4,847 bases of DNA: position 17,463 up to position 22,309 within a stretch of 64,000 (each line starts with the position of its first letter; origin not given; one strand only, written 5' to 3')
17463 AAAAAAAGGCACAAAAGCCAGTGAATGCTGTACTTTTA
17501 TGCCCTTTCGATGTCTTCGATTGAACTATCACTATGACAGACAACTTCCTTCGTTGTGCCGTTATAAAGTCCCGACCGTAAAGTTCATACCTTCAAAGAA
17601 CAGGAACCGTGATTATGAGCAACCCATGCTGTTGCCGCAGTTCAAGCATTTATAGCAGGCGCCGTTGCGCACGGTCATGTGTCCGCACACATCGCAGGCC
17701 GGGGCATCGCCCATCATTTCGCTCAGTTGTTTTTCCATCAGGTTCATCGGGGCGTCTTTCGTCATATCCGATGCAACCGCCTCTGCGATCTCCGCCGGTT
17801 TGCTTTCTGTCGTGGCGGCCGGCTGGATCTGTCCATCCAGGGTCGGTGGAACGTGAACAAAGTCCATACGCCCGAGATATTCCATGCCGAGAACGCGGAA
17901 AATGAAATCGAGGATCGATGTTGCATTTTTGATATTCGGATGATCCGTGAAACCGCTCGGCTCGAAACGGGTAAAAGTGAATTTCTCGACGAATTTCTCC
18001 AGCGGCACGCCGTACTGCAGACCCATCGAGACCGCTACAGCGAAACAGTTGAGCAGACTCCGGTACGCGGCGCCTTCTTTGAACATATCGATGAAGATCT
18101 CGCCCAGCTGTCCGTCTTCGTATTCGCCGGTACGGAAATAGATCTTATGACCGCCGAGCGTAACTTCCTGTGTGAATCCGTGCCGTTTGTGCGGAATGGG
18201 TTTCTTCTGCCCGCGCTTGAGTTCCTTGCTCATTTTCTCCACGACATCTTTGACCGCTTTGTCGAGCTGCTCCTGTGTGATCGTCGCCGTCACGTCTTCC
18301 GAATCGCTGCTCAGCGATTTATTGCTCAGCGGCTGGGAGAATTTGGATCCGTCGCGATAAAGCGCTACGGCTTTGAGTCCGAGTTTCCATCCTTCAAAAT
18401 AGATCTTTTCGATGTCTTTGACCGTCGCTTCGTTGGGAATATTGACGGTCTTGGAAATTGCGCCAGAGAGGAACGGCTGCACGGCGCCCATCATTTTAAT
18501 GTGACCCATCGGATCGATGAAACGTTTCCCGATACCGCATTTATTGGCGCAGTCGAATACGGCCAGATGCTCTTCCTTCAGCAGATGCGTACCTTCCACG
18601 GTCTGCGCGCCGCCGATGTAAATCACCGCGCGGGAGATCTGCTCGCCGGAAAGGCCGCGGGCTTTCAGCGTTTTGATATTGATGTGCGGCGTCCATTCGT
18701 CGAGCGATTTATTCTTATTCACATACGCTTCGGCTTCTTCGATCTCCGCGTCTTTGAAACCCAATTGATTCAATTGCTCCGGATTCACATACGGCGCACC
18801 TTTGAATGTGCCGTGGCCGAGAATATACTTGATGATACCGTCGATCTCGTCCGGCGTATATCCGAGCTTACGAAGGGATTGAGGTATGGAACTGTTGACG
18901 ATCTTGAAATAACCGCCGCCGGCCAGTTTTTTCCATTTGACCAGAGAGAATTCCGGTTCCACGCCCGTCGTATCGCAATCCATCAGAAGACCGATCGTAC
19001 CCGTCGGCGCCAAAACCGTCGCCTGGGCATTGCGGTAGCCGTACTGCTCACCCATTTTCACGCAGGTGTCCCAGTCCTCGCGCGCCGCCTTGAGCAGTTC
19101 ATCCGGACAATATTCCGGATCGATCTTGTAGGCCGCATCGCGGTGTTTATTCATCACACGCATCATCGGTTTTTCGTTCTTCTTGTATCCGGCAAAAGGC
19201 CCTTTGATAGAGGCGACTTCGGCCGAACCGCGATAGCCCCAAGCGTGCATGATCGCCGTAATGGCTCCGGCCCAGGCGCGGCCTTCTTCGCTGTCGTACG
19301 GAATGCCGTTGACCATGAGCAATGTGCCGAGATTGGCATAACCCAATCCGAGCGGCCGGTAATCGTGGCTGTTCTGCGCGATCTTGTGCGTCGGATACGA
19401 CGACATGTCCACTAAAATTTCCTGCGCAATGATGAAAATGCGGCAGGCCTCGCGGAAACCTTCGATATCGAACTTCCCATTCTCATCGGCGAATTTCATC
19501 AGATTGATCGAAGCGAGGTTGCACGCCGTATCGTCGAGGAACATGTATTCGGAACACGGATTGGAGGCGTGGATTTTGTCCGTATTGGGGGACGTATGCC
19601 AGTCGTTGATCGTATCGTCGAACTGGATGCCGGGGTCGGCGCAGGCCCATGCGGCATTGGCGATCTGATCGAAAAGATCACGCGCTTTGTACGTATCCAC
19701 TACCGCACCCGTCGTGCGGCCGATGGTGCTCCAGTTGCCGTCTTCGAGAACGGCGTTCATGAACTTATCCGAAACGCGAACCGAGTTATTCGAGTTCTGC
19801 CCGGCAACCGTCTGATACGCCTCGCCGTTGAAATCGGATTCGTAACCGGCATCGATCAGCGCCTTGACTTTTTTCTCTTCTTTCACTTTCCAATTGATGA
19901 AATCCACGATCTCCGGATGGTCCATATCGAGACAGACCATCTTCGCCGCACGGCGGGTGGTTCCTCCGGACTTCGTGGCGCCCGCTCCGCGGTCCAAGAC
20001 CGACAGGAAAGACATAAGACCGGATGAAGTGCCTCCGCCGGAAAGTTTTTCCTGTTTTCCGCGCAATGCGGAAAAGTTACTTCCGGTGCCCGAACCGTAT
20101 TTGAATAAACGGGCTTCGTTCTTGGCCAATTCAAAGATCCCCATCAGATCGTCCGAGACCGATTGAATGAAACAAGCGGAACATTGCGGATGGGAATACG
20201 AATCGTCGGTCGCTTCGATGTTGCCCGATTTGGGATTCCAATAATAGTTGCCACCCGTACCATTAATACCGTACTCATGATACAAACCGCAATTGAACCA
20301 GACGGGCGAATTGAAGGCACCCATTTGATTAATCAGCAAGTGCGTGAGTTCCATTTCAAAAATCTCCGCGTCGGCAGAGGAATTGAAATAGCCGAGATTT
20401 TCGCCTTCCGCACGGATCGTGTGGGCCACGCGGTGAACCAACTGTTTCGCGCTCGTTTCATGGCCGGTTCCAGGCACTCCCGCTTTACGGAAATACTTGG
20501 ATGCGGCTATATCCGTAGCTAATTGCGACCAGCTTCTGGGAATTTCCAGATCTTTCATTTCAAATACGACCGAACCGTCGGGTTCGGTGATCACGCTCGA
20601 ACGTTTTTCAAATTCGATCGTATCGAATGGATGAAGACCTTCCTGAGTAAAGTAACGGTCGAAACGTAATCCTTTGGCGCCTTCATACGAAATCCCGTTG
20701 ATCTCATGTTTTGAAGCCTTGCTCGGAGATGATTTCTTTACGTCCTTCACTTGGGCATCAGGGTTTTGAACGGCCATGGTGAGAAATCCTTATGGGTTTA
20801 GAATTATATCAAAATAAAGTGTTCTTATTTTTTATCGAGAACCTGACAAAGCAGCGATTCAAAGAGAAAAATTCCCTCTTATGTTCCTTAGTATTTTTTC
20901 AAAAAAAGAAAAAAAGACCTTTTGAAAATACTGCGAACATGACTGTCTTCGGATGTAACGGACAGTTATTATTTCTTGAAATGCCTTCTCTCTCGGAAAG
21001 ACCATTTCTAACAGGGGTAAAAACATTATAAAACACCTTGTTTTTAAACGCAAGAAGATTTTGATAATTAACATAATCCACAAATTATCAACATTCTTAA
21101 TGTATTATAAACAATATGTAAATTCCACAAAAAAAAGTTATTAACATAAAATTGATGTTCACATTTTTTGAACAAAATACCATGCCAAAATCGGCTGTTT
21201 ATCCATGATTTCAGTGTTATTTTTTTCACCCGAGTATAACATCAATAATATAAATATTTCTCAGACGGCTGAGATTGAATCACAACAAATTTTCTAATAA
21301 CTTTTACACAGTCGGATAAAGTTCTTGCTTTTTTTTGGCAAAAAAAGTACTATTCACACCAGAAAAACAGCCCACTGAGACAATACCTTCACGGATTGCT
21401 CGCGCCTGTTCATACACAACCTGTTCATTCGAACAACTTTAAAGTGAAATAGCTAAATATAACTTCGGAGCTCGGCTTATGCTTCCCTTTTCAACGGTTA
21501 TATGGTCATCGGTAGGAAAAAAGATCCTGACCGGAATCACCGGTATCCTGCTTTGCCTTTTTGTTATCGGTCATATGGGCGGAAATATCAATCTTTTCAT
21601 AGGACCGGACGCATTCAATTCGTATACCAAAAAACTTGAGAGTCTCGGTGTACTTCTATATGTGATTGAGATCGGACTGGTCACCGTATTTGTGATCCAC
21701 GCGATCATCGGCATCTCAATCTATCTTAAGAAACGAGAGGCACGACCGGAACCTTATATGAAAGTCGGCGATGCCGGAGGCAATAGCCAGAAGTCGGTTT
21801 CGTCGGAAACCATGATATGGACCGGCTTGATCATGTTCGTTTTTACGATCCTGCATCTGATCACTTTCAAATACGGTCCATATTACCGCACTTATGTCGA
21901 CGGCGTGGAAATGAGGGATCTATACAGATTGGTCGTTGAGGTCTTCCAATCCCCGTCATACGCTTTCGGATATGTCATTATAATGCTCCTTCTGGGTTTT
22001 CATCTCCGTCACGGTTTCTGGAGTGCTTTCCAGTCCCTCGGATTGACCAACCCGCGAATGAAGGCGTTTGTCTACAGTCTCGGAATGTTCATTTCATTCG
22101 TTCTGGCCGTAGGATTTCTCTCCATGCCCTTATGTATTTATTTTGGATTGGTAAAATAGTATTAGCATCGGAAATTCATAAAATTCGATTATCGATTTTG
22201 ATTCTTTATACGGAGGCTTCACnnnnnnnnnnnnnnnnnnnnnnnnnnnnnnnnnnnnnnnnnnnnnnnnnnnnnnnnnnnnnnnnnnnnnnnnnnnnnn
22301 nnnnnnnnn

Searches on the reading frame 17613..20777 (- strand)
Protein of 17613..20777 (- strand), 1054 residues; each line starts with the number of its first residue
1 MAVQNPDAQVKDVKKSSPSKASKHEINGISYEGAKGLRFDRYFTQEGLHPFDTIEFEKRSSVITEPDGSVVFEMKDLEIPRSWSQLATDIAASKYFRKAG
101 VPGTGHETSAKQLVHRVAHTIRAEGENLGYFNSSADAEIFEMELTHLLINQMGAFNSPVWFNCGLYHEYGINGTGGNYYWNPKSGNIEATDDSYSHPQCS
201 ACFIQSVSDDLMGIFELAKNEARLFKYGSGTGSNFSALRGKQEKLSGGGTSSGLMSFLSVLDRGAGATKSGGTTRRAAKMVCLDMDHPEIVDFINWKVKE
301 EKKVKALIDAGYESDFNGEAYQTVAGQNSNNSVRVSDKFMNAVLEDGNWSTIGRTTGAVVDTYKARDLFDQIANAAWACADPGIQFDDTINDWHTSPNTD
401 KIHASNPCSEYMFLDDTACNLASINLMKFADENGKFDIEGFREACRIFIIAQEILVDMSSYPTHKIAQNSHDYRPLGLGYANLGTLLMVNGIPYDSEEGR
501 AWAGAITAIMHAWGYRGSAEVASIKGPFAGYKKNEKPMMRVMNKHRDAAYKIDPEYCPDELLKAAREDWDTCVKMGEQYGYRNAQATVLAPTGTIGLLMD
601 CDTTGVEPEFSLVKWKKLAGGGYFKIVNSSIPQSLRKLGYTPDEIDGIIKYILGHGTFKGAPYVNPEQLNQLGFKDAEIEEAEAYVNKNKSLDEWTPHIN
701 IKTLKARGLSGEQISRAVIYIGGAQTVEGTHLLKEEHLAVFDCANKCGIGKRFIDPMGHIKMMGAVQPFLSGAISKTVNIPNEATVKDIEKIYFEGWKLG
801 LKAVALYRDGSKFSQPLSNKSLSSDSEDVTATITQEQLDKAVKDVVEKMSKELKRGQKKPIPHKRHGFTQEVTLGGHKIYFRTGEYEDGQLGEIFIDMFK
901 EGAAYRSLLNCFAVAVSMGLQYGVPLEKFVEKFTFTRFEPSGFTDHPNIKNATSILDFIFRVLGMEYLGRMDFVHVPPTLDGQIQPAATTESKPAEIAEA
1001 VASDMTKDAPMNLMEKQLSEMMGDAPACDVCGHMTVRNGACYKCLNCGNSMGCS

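Call 19: search_protein_families(library=pfam, proteins=[window:17613-20777:-], max_evalue=0.00001)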
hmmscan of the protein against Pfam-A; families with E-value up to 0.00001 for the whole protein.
window:17613-20777:- (1054 aa): 3 families
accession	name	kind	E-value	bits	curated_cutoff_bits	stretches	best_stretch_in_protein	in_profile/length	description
PF02867.20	Ribonuc_red_lgC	-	2.1e-139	465.9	23.9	2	200-669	1-461/523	Ribonucleotide reductase, barrel domain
PF08471.15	Ribonuc_red_2_N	-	1.4e-26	93.1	27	1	67-151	1-103/103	Class II vitamin B12-dependent ribonucleotide reductase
PF12637.14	TSCPD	-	3.1e-11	43.9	22.8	1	870-964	5-85/88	TSCPD domain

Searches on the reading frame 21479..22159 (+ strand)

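Call 19: search_protein_families(library=pfam, proteins=[window:21479-22159:+], max_evalue=0.00001)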
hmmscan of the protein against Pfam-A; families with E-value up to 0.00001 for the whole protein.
window:21479-22159:+ (226 aa): 1 family
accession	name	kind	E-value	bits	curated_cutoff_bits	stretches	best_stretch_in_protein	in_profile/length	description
PF01127.27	Sdh_cyt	-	5.4e-08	33.4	25.8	0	106-209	20-121/122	Succinate dehydrogenase/Fumarate reductase transmembrane subunit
